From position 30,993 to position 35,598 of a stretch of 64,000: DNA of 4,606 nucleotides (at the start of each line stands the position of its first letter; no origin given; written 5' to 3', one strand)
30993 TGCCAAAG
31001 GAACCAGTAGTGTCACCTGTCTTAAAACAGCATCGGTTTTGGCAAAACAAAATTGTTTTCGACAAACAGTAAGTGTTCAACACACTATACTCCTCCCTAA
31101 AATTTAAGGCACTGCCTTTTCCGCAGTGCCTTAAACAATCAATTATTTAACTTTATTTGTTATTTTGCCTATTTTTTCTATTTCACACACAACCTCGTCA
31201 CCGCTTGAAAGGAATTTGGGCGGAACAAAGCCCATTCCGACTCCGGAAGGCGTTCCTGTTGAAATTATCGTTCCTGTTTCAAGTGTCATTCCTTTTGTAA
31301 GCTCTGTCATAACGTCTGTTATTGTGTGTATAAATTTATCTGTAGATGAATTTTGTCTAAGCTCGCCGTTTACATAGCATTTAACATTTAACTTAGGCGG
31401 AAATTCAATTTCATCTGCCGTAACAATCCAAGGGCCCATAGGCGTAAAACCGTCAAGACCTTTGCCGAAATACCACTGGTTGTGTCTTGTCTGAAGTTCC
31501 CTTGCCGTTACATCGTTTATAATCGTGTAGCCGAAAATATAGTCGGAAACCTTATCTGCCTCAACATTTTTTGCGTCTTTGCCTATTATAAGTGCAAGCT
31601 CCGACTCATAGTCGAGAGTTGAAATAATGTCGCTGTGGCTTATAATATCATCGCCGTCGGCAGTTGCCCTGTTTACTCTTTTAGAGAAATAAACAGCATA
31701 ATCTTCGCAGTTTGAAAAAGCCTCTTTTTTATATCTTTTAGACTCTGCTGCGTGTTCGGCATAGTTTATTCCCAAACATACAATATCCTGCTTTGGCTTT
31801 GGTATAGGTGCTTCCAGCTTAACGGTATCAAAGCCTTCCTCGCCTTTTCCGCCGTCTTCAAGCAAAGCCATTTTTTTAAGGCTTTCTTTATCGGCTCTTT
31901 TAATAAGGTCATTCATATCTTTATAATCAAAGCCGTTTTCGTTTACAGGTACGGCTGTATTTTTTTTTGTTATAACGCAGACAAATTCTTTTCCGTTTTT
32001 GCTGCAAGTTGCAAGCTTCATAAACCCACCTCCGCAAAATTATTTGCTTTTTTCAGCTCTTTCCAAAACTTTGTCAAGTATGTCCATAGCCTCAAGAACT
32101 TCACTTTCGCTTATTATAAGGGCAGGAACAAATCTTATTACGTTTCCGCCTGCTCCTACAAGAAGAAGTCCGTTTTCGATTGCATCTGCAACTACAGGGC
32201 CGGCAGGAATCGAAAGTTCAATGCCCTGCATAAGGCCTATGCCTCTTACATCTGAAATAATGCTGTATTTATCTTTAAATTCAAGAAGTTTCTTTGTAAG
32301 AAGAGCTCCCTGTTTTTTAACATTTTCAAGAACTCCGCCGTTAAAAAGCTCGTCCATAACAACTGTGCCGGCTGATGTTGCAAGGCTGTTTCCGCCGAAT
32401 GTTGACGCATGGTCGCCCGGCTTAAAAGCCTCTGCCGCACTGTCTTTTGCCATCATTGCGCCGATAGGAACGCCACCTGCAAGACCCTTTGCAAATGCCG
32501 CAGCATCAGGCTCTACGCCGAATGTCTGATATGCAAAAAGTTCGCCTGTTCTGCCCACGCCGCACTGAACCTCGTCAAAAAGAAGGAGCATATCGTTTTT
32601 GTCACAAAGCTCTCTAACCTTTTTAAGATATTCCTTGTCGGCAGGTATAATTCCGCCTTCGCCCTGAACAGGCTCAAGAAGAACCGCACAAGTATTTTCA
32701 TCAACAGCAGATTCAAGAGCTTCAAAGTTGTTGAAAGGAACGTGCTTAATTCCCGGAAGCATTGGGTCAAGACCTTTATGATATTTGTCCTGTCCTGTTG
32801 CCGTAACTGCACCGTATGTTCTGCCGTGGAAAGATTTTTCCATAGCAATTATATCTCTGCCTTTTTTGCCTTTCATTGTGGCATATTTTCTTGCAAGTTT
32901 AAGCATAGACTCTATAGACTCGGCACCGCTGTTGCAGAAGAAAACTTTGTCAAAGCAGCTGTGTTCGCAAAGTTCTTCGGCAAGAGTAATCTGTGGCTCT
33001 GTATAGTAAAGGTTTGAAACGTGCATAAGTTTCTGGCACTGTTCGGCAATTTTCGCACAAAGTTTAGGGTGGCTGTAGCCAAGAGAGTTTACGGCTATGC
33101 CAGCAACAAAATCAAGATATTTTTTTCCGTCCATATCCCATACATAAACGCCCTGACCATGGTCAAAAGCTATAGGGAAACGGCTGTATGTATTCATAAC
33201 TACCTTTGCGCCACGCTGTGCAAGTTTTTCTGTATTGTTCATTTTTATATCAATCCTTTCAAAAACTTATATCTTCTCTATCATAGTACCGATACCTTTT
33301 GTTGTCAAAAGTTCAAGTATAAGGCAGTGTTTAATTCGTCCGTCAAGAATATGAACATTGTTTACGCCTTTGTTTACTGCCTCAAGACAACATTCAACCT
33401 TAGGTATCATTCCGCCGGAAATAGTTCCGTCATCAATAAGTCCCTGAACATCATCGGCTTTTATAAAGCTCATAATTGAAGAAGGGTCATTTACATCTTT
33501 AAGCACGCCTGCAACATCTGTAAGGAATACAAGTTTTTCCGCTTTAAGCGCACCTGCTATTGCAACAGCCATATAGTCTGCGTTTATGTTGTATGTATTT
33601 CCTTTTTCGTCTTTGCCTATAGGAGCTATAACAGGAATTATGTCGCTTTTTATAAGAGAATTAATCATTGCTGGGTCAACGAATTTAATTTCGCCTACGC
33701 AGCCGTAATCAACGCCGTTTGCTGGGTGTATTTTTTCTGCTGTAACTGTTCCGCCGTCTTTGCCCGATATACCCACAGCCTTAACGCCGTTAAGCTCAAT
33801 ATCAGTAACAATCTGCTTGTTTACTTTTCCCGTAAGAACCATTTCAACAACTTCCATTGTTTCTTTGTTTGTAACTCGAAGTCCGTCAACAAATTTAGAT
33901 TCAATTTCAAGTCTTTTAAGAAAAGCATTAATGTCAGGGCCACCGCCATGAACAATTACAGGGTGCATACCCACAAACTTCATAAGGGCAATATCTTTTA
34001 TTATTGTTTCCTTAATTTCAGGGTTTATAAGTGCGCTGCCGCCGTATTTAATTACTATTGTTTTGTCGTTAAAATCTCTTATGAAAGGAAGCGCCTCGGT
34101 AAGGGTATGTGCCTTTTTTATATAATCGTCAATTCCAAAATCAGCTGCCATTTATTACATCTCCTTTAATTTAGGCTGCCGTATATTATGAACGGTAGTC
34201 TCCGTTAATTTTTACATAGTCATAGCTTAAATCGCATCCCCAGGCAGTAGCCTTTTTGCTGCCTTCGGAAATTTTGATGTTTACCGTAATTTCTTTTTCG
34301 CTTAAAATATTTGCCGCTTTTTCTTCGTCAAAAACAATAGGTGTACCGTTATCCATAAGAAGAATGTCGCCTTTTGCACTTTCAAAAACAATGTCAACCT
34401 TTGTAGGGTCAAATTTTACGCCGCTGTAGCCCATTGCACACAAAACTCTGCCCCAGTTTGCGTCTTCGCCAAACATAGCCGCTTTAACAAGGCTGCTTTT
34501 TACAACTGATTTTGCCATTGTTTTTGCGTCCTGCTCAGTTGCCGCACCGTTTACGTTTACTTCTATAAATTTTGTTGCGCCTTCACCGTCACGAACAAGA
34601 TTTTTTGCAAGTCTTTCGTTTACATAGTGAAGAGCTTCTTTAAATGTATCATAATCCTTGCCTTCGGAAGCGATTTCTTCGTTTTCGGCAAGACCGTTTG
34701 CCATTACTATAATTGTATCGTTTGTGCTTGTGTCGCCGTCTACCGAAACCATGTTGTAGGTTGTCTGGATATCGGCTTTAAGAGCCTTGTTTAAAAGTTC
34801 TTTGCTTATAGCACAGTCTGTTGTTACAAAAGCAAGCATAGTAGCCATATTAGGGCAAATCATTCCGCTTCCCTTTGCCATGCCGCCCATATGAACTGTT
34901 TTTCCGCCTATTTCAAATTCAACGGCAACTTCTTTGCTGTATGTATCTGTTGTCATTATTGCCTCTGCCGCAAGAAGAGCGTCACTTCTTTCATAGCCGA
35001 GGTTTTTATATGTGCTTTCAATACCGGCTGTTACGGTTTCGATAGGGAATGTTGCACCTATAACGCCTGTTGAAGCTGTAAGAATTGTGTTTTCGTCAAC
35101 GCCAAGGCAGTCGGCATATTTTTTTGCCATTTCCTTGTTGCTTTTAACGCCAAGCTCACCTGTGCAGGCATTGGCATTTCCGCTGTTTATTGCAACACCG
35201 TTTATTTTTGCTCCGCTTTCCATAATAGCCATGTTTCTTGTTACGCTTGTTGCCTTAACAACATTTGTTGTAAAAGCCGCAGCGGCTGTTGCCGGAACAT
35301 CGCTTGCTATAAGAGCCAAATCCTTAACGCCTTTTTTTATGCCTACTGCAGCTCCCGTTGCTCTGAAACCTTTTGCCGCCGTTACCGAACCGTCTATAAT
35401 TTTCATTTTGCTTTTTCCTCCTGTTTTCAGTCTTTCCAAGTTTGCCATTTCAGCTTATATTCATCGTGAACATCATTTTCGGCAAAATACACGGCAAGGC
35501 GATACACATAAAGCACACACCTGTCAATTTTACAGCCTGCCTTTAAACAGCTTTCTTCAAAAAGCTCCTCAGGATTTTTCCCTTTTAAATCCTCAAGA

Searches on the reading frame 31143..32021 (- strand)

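Call 74: search_protein_families(library=pfam, proteins=[window:31143-32021:-], max_evalue=0.00001)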
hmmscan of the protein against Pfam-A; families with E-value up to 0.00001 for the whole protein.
window:31143-32021:- (292 aa): 1 family
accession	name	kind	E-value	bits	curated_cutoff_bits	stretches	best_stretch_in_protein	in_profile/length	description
PF01557.24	FAA_hydrolase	-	2.8e-64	217.1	23.9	1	80-291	2-213/214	Fumarylacetoacetate (FAA) hydrolase C-terminal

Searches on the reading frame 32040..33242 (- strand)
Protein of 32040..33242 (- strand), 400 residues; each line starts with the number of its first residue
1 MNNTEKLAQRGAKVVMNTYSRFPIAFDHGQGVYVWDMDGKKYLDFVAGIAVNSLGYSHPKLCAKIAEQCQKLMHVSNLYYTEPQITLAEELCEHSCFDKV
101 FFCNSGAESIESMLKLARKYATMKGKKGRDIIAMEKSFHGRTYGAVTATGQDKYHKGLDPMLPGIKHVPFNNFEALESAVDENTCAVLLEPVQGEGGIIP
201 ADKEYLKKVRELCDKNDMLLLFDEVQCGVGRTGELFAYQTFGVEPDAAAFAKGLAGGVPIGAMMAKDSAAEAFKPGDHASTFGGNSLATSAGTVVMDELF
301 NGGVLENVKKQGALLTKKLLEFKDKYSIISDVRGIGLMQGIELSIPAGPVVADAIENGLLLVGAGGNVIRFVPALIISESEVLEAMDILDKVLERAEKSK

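Call 74: search_protein_families(library=pfam, proteins=[window:32040-33242:-], max_evalue=0.00001)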
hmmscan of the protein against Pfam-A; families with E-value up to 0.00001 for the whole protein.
window:32040-33242:- (400 aa): 1 family
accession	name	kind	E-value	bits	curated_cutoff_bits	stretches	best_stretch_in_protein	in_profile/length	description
PF00202.27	Aminotran_3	-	4.5e-121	404.8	30.5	1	18-393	5-403/403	Aminotransferase class-III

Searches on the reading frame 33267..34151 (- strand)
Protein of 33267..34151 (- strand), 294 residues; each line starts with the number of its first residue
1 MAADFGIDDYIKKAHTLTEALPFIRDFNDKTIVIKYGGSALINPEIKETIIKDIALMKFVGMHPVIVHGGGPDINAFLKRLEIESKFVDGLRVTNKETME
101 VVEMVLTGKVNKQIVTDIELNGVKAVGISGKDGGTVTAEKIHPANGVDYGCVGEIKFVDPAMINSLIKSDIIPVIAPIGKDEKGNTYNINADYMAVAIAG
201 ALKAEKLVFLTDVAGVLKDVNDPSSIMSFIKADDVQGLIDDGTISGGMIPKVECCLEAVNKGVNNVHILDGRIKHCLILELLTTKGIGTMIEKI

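Call 75: search_protein_families(library=pfam, proteins=[window:33267-34151:-], max_evalue=0.00001)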
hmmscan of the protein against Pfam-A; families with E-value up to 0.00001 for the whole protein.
window:33267-34151:- (294 aa): 1 family
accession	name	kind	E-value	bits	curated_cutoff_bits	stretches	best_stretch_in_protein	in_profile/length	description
PF00696.33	AA_kinase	-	8.8e-47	160.2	24.9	1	30-270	1-234/234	Amino acid kinase family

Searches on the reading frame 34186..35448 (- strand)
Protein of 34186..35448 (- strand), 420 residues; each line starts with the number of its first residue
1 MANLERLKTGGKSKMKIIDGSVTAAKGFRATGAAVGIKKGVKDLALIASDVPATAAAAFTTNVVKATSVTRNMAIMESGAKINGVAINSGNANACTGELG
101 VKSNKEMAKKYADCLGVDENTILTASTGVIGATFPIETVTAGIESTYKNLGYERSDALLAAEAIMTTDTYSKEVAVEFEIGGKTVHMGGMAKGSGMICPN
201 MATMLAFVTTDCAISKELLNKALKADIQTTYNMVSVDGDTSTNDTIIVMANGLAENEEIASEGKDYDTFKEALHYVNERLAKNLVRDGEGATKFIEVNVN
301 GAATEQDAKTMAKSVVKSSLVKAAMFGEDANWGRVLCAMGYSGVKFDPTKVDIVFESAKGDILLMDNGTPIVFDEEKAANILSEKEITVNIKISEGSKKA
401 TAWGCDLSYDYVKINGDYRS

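Call 75: search_protein_families(library=pfam, proteins=[window:34186-35448:-], max_evalue=0.00001)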
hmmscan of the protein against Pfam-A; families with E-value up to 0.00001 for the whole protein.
window:34186-35448:- (420 aa): 1 family
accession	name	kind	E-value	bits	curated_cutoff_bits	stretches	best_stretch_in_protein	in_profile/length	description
PF01960.23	ArgJ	-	4e-151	503.5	32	1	30-420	2-377/377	ArgJ family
